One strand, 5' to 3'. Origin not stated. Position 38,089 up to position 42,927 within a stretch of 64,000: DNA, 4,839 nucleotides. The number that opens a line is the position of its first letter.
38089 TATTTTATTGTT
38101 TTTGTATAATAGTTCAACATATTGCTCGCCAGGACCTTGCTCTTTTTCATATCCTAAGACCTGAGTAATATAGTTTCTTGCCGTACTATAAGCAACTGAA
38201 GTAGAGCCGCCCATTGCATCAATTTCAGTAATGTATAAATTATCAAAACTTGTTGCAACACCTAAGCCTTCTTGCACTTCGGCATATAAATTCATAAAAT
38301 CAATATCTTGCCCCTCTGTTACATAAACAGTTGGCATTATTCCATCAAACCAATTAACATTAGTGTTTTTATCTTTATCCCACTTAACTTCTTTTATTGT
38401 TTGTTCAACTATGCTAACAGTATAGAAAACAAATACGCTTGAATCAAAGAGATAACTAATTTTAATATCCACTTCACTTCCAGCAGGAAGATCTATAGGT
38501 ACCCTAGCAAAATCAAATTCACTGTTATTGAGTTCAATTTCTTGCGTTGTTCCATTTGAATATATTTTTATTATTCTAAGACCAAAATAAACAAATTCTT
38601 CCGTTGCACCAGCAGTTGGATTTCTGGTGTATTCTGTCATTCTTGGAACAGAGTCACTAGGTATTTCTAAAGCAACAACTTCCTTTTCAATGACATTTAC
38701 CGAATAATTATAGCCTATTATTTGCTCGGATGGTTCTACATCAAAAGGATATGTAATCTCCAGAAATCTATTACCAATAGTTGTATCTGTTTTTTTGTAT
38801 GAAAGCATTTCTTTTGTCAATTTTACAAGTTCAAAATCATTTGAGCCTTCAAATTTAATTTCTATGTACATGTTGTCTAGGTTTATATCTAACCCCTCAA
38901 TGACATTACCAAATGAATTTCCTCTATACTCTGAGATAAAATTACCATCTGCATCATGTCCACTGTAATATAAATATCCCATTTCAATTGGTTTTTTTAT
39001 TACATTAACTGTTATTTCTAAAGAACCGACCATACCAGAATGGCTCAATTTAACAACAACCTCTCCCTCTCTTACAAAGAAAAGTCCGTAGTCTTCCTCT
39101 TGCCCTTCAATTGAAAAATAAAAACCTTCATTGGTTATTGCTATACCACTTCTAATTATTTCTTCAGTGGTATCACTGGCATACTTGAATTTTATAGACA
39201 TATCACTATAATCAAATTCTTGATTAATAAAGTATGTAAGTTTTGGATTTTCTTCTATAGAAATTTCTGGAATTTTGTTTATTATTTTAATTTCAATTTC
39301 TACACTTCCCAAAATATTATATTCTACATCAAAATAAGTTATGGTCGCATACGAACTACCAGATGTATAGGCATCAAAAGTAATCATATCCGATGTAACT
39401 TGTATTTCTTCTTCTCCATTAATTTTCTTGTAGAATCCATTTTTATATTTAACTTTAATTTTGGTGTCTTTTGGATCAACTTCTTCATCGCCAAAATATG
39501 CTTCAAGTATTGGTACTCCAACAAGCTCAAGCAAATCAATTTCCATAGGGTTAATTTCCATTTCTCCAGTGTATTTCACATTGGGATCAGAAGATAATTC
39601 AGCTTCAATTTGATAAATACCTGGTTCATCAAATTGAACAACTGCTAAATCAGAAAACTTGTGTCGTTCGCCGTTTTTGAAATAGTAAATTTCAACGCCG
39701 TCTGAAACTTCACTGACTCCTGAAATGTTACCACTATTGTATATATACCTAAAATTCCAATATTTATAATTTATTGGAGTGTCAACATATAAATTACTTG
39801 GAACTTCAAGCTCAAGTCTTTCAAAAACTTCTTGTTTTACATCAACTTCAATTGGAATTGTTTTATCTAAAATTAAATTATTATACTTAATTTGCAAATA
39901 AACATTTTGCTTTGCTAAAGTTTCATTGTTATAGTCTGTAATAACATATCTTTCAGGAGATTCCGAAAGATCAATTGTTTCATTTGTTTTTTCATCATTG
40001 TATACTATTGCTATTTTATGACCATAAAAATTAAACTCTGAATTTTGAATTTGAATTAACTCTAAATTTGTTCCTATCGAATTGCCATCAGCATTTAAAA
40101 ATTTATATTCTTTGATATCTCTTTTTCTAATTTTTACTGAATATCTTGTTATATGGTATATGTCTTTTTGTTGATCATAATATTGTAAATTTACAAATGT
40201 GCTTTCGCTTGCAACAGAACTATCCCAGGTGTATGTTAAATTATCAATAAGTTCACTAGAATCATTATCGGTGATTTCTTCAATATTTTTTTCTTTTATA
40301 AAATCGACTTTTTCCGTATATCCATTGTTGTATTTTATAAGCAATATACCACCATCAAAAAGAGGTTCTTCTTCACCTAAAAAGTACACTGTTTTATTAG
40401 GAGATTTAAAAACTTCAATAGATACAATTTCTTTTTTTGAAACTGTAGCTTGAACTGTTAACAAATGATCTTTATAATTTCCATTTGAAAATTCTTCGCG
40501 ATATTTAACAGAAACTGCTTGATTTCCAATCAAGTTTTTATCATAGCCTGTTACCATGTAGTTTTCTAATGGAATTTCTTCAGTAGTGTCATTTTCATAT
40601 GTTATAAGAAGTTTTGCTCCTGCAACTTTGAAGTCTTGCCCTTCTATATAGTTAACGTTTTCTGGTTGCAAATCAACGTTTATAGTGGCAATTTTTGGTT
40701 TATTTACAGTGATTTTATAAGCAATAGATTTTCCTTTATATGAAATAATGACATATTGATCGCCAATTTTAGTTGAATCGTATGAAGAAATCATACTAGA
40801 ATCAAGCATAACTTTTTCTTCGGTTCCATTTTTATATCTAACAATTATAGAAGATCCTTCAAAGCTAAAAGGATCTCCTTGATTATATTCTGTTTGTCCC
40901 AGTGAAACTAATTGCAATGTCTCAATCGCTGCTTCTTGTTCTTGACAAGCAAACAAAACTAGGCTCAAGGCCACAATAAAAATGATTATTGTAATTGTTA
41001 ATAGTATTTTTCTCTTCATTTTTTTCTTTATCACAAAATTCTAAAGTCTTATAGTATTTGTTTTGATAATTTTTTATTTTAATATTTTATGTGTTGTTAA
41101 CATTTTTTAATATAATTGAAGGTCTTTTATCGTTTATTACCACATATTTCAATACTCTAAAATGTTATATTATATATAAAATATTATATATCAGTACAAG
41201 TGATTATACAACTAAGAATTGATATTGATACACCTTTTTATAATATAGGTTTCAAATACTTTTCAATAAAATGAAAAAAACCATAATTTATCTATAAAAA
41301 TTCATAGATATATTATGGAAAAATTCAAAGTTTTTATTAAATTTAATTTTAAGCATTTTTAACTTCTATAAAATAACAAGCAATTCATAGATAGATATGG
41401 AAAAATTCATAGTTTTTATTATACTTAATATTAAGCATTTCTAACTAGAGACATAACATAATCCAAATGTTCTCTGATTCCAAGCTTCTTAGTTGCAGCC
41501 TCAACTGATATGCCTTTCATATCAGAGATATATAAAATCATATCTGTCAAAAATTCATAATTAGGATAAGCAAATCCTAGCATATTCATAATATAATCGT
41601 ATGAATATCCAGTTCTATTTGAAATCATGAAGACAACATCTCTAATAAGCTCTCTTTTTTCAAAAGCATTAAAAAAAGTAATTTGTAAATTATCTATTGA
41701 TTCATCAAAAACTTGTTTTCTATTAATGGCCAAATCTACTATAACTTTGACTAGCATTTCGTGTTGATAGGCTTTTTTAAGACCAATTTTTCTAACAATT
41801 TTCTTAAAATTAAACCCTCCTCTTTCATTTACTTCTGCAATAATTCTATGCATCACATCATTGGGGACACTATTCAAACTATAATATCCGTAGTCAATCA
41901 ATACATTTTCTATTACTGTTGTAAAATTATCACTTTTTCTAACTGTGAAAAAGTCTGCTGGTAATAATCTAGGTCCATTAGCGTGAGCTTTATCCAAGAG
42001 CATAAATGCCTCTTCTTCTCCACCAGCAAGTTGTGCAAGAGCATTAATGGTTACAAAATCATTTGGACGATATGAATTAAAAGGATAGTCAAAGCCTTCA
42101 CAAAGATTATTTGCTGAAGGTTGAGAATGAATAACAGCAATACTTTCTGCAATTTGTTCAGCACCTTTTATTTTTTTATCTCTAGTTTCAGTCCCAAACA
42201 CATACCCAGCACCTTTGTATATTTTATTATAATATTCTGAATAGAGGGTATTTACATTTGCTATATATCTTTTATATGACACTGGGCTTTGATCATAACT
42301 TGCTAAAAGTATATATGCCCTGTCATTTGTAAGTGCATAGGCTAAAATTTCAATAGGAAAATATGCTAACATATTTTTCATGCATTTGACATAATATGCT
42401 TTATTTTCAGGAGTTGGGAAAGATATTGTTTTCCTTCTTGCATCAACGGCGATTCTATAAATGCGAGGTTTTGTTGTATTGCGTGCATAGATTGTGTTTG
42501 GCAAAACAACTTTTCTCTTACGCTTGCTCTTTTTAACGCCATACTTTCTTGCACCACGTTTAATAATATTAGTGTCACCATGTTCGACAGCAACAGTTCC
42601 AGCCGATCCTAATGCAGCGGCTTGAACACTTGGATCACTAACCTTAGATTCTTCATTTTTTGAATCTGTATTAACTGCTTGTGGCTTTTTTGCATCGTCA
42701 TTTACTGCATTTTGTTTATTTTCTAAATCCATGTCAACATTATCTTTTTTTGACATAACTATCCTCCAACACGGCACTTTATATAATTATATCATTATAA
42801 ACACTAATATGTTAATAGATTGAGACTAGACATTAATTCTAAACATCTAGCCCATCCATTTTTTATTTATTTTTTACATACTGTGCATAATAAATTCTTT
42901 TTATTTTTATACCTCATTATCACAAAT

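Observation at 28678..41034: A 4118-aa lipoprotein built from Ig-like and MBG-like modules, the largest gene in the window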

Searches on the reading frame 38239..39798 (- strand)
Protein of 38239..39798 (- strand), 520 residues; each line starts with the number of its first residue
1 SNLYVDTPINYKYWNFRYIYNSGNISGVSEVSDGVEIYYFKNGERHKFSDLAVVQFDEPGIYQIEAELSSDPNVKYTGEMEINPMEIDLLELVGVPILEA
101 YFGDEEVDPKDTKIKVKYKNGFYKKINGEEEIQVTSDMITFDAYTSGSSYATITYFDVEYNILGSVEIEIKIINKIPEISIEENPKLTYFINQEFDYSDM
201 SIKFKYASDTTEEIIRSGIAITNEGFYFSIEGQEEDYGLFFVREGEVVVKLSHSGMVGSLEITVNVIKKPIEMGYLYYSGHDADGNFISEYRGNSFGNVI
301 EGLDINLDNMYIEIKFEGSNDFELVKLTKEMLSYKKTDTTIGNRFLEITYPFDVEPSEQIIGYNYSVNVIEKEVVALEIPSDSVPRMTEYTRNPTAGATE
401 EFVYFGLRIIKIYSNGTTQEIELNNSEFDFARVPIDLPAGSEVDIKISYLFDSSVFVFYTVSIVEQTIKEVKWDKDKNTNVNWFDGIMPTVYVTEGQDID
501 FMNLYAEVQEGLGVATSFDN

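Call 8: search_protein_families(library=pfam, proteins=[window:38239-39798:-], max_evalue=10)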
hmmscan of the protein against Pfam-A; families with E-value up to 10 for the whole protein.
window:38239-39798:- (520 aa): 1 family
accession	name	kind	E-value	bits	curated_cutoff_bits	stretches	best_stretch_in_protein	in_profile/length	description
PF07523.18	Big_3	-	0.013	16.2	21.2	1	101-160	8-62/68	Bacterial Ig-like domain (group 3)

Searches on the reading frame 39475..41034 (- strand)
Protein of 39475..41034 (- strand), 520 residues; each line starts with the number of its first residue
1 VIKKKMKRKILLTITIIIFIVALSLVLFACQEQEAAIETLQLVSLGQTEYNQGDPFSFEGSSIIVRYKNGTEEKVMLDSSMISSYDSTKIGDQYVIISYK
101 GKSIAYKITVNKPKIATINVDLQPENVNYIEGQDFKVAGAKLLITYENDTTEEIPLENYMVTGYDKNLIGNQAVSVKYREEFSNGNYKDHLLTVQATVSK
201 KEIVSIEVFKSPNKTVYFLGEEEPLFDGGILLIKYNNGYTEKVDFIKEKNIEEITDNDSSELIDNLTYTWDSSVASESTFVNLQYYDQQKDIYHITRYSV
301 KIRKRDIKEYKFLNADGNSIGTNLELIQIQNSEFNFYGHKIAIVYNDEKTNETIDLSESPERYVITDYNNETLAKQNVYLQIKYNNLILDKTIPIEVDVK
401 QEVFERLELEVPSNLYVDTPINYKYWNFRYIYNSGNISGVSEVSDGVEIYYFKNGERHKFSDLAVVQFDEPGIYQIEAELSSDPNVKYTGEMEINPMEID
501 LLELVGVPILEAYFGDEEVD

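Call 8: search_protein_families(library=pfam, proteins=[window:39475-41034:-], max_evalue=10)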
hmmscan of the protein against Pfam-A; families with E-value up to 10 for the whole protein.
window:39475-41034:- (520 aa): 5 families
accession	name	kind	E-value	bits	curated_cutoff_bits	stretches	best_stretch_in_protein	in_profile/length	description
PF07523.18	Big_3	-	4.3e-17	62.6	21.2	2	48-110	6-68/68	Bacterial Ig-like domain (group 3)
PF20101.4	DUF6491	-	0.067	13.7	27.5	1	15-112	3-77/138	Family of unknown function (DUF6491)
PF05047.22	L51_S25_CI-B8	-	0.14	12.7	26.6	0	140-159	31-50/52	Mitochondrial ribosomal protein L51 / S25 / CI-B8 domain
PF18316.7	S-l_SbsC_C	-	0.15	13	26.6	1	87-154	8-75/86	S-layer protein SbsC C-terminal domain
PF13800.11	Sigma_reg_N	-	1.1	10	26.3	1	4-27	5-28/91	Sigma factor regulator N-terminal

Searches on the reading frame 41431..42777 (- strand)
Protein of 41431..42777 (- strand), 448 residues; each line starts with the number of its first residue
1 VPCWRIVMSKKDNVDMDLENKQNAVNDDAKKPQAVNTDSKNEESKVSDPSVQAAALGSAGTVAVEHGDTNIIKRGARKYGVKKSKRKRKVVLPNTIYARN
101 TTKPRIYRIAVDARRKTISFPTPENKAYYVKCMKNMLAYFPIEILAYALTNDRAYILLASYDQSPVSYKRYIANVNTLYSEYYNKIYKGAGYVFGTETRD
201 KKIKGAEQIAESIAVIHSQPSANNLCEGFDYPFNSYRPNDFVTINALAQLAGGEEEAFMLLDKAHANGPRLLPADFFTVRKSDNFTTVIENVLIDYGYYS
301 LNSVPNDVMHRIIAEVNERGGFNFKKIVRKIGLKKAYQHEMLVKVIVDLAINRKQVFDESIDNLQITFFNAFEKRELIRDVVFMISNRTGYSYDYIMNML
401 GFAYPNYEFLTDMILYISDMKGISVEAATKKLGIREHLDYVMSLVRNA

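Call 11: search_protein_families(library=pfam, proteins=[window:41431-42777:-], max_evalue=0.001)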
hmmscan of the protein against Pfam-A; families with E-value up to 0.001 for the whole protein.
window:41431-42777:- (448 aa): 0 families

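Call 45: search_protein_families(library=pfam, proteins=[window:41431-42777:-], max_evalue=0.1)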
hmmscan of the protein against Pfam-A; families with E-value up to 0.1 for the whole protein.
window:41431-42777:- (448 aa): 0 families

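Call 58: search_solved_structures(query=window:41431-42777:-, max_evalue=1)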
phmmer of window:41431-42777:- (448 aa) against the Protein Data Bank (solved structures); distinct sequences matched with E-value up to 1: 1.
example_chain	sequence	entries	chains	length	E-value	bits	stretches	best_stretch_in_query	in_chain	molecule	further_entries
8d27_A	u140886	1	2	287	0.0025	20.1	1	324-430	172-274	Arginase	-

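Call 59: search_protein_families(library=ncbifam, proteins=[window:41431-42777:-], max_evalue=0.1)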
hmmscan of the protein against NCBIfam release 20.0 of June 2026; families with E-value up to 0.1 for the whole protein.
window:41431-42777:- (448 aa): 1 family
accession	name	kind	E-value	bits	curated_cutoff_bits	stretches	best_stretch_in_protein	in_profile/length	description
NF047646.1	REP_Tyr_transpos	equivalog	0.0021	18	80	1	97-231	2-143/146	REP-associated tyrosine transposase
